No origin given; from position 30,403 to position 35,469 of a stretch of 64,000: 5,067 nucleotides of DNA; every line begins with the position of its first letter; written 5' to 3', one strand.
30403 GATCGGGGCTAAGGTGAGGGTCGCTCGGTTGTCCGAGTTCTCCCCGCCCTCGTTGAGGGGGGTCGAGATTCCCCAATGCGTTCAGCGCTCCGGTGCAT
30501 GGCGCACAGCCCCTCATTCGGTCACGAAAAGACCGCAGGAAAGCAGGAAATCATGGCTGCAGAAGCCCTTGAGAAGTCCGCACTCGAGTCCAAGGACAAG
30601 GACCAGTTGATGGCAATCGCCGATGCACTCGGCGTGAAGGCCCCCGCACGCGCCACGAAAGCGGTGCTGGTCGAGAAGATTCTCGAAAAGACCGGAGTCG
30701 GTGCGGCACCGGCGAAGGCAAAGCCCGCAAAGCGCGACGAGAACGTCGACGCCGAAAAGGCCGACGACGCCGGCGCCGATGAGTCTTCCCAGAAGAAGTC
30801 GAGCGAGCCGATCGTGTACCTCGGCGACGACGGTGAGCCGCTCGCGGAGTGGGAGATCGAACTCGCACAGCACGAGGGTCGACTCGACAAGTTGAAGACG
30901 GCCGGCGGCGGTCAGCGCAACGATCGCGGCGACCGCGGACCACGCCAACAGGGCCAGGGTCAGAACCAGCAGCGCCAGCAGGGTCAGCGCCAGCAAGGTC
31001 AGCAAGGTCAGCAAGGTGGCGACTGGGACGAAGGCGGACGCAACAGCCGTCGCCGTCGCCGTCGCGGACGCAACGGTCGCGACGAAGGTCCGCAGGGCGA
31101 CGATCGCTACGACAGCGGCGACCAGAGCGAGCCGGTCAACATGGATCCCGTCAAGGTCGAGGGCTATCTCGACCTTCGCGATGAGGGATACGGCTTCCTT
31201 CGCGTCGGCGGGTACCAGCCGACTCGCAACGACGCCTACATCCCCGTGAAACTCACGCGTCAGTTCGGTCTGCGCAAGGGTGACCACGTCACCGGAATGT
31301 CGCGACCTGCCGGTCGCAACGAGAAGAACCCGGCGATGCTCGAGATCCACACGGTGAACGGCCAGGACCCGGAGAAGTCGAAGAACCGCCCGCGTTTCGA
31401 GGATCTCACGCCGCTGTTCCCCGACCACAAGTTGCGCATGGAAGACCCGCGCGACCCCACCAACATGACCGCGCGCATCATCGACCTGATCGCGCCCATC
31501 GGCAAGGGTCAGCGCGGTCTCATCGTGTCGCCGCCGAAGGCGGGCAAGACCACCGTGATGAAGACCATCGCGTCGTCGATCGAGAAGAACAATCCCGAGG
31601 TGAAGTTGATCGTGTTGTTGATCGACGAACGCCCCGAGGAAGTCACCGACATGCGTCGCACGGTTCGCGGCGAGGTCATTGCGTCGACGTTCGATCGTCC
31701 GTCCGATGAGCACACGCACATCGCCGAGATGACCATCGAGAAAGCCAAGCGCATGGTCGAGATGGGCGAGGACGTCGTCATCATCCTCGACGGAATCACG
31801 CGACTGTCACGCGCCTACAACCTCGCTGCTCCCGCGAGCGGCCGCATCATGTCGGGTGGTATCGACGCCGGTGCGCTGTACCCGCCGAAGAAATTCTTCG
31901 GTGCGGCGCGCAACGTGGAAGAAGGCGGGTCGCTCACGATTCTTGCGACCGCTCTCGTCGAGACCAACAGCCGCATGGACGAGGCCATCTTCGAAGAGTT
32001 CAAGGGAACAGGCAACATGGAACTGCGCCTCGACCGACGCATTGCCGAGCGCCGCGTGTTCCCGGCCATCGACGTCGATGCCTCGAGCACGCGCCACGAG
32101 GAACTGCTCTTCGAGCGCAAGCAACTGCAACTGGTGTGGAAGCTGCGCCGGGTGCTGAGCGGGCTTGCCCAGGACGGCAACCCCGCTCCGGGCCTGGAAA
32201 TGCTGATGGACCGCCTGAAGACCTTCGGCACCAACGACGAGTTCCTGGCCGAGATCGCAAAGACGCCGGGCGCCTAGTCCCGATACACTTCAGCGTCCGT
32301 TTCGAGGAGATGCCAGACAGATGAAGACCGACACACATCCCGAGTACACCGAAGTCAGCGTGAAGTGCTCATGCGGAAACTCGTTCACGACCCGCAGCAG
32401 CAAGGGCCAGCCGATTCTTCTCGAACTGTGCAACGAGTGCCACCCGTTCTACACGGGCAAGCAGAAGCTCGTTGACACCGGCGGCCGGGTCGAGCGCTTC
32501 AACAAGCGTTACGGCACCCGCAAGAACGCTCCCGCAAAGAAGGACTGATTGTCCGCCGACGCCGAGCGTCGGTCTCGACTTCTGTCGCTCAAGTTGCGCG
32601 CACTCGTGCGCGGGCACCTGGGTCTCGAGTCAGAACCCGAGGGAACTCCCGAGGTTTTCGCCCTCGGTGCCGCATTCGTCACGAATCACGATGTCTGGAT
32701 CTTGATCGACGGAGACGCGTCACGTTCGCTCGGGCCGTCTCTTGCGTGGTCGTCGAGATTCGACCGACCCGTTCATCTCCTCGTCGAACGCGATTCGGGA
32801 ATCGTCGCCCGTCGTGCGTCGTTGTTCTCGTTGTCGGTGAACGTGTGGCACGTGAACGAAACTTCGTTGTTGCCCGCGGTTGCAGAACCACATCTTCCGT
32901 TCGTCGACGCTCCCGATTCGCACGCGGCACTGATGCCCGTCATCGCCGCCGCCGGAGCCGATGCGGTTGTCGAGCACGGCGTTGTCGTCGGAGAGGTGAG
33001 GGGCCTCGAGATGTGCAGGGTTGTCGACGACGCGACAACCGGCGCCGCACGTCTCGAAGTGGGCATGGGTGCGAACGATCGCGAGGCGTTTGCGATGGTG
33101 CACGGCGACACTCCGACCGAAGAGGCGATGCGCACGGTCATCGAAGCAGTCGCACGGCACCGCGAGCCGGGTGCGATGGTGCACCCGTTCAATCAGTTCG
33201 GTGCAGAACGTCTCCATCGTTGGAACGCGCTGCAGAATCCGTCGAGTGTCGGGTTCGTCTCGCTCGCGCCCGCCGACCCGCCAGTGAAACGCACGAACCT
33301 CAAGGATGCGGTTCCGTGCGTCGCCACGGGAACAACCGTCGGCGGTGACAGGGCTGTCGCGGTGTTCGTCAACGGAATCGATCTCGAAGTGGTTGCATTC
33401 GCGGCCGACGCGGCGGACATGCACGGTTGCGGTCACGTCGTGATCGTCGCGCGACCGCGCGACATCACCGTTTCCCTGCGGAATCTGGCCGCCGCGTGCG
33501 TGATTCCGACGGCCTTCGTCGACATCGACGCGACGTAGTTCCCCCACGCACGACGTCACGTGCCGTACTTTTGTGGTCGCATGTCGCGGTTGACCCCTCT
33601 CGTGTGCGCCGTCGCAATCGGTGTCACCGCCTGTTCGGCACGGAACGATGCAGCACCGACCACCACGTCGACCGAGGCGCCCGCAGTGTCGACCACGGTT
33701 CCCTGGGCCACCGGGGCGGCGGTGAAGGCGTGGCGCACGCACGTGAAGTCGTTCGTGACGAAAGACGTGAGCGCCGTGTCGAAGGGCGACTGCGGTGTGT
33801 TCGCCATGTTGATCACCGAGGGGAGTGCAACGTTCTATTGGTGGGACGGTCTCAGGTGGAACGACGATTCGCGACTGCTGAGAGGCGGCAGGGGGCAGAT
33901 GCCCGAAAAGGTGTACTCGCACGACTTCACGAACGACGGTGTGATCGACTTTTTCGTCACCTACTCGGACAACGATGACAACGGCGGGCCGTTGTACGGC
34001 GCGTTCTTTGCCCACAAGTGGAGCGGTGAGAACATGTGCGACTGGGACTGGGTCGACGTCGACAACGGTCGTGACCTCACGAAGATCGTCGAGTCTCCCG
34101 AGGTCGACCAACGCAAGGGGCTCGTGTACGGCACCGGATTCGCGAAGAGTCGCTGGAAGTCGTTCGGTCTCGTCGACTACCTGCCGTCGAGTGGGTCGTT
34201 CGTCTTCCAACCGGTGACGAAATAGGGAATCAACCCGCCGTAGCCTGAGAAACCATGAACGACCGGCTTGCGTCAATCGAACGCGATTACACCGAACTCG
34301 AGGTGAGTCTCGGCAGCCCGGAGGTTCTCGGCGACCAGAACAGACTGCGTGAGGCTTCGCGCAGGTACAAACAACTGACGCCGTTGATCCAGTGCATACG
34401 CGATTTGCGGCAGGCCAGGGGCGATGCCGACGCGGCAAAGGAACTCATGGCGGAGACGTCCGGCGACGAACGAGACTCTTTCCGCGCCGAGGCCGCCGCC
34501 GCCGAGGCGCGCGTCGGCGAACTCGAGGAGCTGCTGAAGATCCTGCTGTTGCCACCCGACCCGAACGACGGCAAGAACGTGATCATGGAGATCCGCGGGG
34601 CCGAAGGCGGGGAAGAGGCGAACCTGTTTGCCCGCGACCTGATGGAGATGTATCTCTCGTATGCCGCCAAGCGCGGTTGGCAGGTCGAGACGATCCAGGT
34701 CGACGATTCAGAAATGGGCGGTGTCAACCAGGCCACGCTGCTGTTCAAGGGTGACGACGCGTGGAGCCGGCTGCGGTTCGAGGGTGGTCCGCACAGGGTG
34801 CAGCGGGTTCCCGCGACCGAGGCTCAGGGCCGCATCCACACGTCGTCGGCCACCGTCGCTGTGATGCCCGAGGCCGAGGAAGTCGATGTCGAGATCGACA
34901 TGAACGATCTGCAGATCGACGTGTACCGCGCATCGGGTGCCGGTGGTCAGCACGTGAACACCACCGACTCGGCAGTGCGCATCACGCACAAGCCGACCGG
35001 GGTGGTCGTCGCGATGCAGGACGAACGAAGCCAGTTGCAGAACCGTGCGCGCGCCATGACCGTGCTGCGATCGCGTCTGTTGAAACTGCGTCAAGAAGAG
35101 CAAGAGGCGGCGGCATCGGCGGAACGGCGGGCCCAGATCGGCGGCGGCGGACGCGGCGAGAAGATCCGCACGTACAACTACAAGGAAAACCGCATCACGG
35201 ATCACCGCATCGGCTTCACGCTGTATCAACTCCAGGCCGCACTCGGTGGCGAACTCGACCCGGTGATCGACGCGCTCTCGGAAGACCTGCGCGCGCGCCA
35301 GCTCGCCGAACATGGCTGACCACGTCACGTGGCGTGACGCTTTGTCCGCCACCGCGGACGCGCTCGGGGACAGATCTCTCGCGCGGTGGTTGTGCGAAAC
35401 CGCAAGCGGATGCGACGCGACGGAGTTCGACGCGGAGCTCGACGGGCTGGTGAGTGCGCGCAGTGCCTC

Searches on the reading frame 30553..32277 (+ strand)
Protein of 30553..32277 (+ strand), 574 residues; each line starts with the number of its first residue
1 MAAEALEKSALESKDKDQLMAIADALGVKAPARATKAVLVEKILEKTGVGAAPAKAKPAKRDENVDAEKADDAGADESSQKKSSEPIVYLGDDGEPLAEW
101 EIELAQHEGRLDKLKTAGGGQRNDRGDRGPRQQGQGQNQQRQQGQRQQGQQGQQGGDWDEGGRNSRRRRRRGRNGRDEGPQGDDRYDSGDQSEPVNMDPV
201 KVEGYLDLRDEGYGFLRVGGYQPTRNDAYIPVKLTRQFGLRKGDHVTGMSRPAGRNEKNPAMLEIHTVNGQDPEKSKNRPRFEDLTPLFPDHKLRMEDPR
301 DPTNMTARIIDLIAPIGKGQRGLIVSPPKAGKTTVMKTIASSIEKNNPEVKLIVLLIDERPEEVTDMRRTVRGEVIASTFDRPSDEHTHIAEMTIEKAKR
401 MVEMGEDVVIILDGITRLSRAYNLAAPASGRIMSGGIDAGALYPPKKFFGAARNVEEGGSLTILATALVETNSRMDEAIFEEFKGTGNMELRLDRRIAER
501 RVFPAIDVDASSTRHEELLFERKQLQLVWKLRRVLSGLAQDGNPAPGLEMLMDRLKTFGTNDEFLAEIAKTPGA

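Call 85: search_protein_families(library=pfam, proteins=[window:30553-32277:+], max_evalue=0.001)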
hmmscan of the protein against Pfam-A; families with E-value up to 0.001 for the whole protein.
window:30553-32277:+ (574 aa): 3 families
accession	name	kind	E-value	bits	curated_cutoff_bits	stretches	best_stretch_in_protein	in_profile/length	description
PF00006.31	ATP-synt_ab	-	3.8e-25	89.2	29.5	1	308-512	3-212/213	ATP synthase alpha/beta family, nucleotide-binding domain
PF07497.18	Rho_RNA_bind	-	1.1e-22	80.1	27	1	202-274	1-73/73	Rho termination factor, RNA-binding domain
PF07498.18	Rho_N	-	0.00076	19.8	24.9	0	11-46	2-37/43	Rho termination factor, N-terminal domain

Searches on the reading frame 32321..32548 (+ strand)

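Call 85: search_protein_families(library=pfam, proteins=[window:32321-32548:+], max_evalue=0.001)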
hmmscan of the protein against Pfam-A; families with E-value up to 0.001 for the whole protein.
window:32321-32548:+ (75 aa): 1 family
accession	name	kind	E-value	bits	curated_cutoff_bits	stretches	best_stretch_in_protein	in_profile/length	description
PF01197.23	Ribosomal_L31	-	1.8e-31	108.6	27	1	1-65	1-65/65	Ribosomal protein L31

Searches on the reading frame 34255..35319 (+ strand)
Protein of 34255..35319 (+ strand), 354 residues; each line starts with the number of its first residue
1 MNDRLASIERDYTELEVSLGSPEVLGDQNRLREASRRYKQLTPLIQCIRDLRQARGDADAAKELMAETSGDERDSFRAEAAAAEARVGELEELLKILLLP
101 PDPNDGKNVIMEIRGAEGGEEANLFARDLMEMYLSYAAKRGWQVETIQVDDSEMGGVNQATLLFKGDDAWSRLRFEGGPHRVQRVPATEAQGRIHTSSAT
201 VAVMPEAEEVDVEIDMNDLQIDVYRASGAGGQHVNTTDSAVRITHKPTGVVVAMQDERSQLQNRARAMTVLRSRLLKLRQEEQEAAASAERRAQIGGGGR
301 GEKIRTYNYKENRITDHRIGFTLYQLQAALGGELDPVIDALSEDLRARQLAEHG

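Call 85: search_protein_families(library=pfam, proteins=[window:34255-35319:+], max_evalue=0.001)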
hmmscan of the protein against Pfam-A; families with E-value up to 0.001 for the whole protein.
window:34255-35319:+ (354 aa): 2 families
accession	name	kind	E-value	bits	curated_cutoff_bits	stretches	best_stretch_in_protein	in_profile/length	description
PF03462.23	PCRF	-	1.2e-62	211.6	24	1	9-201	2-194/194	PCRF domain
PF00472.26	RF-1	-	1.1e-41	141.8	35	1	208-318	1-116/116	RF-1 domain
